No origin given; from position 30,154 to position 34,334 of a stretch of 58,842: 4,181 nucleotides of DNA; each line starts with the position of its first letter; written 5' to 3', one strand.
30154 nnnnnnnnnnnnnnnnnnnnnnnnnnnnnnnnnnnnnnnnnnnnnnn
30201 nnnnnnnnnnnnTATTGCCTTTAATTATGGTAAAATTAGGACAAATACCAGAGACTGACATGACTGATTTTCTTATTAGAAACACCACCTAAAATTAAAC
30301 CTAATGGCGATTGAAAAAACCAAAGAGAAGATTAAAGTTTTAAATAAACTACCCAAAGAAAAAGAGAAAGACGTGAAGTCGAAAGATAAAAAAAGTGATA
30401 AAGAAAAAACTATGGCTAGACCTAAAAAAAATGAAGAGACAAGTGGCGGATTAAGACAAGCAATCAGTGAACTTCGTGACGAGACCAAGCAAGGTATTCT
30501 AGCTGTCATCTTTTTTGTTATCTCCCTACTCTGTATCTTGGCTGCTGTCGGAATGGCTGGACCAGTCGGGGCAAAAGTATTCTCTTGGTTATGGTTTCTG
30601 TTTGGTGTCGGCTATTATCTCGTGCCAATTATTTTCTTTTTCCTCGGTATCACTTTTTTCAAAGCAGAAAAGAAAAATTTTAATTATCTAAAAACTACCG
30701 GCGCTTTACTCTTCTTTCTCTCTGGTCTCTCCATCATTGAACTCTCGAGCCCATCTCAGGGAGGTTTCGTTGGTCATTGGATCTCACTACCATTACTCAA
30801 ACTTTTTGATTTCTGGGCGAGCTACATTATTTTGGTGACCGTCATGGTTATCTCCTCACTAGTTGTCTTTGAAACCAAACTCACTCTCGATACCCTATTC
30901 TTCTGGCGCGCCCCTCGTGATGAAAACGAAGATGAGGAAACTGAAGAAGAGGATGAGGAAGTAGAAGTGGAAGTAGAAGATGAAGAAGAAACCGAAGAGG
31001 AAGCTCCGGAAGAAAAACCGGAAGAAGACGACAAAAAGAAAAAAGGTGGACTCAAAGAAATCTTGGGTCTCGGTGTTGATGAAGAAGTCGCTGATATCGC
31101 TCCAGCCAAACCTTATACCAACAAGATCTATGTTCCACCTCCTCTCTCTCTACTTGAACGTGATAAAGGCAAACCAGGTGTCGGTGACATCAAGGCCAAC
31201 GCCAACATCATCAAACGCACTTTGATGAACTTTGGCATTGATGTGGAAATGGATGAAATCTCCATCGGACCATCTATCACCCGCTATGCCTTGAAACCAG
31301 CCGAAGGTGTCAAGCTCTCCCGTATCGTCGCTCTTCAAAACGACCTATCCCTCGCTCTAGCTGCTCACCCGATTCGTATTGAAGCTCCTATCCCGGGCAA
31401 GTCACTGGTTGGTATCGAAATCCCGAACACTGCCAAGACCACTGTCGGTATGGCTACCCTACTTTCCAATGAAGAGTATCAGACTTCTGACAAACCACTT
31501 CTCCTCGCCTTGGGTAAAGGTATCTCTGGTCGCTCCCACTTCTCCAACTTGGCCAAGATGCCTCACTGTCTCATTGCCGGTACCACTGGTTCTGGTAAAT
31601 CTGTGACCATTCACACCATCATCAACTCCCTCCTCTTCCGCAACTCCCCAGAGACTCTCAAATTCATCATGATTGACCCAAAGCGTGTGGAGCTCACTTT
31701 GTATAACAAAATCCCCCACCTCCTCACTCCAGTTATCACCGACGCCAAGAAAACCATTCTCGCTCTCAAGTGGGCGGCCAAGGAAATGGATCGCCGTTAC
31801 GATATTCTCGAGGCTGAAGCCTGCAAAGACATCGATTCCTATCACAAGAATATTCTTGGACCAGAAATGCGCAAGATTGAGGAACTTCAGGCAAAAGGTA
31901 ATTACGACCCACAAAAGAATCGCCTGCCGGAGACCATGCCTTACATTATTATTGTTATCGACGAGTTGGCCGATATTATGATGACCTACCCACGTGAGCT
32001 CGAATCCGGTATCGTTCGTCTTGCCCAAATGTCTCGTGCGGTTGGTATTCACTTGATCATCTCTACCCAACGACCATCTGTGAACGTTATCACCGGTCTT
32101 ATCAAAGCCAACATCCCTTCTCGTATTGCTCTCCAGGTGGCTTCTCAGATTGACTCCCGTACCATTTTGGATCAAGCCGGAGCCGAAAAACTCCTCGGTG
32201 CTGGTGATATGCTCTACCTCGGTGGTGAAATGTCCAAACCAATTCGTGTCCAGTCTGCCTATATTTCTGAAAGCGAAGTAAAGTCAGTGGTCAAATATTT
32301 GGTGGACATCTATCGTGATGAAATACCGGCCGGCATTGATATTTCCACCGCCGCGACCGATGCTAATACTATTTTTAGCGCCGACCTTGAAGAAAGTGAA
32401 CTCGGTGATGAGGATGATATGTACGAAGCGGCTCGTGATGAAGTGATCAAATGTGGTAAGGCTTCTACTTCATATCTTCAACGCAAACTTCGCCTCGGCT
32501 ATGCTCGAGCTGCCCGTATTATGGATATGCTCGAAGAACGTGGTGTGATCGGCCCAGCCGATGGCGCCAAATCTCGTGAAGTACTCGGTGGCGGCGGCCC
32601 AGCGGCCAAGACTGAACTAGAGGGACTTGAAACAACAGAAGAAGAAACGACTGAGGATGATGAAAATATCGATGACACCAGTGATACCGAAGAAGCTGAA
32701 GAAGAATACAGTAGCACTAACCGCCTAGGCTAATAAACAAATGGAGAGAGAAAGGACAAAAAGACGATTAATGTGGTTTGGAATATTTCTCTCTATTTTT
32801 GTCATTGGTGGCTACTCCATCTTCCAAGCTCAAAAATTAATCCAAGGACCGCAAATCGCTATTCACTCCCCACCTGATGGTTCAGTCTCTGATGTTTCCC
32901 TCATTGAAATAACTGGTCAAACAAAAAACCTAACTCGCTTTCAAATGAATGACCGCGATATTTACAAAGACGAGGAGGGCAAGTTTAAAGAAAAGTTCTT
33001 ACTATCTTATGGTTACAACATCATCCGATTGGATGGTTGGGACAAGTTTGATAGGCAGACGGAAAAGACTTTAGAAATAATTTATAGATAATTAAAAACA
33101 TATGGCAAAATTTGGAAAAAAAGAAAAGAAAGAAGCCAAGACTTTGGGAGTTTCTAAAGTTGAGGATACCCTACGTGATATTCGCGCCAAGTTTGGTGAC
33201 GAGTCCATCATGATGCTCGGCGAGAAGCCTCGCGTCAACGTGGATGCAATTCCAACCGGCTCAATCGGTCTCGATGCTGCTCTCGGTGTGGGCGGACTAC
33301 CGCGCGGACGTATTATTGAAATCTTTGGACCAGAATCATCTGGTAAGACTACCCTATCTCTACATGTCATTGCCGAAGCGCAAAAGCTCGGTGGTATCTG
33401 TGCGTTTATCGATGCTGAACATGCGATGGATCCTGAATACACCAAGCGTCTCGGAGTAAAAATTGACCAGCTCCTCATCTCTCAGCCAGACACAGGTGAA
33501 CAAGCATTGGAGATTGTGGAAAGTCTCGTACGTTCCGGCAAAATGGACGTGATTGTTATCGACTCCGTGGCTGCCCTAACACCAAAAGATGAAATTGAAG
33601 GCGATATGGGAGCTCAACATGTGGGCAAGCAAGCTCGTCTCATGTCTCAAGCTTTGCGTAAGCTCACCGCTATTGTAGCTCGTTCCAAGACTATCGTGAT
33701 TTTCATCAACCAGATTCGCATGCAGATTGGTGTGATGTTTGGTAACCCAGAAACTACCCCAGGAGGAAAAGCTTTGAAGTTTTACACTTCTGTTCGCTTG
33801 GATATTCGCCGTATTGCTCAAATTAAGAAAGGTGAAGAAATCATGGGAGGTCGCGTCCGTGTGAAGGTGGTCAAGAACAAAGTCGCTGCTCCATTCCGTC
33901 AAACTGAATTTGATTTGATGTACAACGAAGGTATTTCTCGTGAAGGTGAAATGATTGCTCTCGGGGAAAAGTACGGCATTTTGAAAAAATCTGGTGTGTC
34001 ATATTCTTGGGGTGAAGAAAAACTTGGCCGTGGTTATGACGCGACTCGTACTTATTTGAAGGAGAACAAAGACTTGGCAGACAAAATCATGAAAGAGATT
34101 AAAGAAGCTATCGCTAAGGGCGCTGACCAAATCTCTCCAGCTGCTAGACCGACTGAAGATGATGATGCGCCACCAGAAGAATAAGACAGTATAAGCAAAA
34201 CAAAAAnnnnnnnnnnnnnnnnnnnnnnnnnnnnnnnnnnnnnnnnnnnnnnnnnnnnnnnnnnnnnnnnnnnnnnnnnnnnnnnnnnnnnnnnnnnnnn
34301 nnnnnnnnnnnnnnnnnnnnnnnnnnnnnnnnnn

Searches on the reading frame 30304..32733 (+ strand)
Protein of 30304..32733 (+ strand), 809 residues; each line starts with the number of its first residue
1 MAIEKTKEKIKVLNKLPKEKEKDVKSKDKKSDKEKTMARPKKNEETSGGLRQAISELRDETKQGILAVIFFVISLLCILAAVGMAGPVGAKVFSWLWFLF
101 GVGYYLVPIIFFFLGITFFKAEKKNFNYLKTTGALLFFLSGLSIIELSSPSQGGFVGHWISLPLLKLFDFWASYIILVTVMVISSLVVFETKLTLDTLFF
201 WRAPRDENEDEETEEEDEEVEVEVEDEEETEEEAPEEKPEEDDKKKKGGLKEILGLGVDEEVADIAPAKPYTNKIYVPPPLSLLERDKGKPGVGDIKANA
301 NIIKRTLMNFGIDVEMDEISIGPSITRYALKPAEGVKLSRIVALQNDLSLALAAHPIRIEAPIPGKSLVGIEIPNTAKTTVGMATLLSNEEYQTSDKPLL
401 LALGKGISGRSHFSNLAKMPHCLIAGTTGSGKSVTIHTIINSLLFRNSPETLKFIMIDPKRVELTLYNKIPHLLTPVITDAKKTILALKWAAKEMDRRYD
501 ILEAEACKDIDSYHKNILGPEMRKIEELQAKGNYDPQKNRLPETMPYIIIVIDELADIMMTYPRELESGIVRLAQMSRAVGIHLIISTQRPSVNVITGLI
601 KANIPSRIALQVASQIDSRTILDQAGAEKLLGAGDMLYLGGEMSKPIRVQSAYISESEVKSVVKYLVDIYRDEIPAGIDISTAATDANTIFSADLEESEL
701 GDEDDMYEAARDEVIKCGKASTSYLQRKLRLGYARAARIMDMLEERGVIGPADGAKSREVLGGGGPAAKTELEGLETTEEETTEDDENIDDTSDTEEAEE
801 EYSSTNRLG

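Call 13: search_protein_families(library=pfam, proteins=[window:30304-32733:+], max_evalue=0.001)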
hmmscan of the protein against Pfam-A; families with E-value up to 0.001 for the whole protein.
window:30304-32733:+ (809 aa): 6 families
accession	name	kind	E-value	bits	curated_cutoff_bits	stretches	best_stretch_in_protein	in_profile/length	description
PF01580.24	FtsK_SpoIIIE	-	8.9e-59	199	24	1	386-593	5-221/221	FtsK/SpoIIIE family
PF17854.6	FtsK_alpha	-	6.9e-28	97.3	22.9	1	279-375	2-101/101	FtsK alpha domain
PF09397.16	FtsK_gamma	-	2.1e-25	88.6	30.6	1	702-761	2-61/63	Ftsk gamma domain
PF13491.11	FtsK_4TM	-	2.9e-09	37.3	23.1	1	84-192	46-162/171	4TM region of DNA translocase FtsK/SpoIIIE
PF01935.23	DUF87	-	4.9e-06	27.2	23.2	1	420-459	24-60/220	Helicase HerA, central domain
PF12846.13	AAA_10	-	7.3e-05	22.4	27.5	1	418-466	20-64/362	AAA-like domain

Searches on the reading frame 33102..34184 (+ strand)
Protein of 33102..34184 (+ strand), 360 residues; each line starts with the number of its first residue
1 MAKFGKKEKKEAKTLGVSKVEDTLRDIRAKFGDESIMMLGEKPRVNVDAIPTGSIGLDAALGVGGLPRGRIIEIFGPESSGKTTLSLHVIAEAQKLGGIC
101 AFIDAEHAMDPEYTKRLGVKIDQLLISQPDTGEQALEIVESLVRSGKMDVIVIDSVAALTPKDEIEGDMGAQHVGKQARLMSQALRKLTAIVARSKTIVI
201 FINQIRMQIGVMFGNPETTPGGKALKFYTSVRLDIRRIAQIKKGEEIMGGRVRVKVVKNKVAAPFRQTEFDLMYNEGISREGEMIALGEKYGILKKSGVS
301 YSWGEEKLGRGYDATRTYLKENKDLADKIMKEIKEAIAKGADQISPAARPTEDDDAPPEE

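Call 61: search_protein_families(library=pfam, proteins=[window:33102-34184:+], max_evalue=0.001)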
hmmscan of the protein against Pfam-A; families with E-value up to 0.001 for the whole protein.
window:33102-34184:+ (360 aa): 7 families
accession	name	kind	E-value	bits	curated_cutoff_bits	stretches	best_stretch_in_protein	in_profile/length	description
PF00154.27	RecA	-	4e-136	453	27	1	20-279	3-262/262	recA bacterial DNA recombination protein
PF21096.2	RecA_C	-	4e-14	52.9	27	1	282-337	1-56/57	RecA C-terminal domain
PF08423.17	Rad51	-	4.2e-10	39.8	22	1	45-237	3-211/244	Rad51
PF06745.19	ATPase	-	9.8e-09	35.4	26.6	1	50-121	1-74/231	KaiC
PF01637.24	ATPase_2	-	1.6e-06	28.5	33.2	1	70-207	21-121/225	ATPase domain predominantly from Archaea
PF13481.12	AAA_25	-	0.00046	20.3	27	0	64-164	28-160/195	AAA domain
PF13401.12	AAA_22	-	0.00098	19.9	27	0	70-162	6-97/130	AAA domain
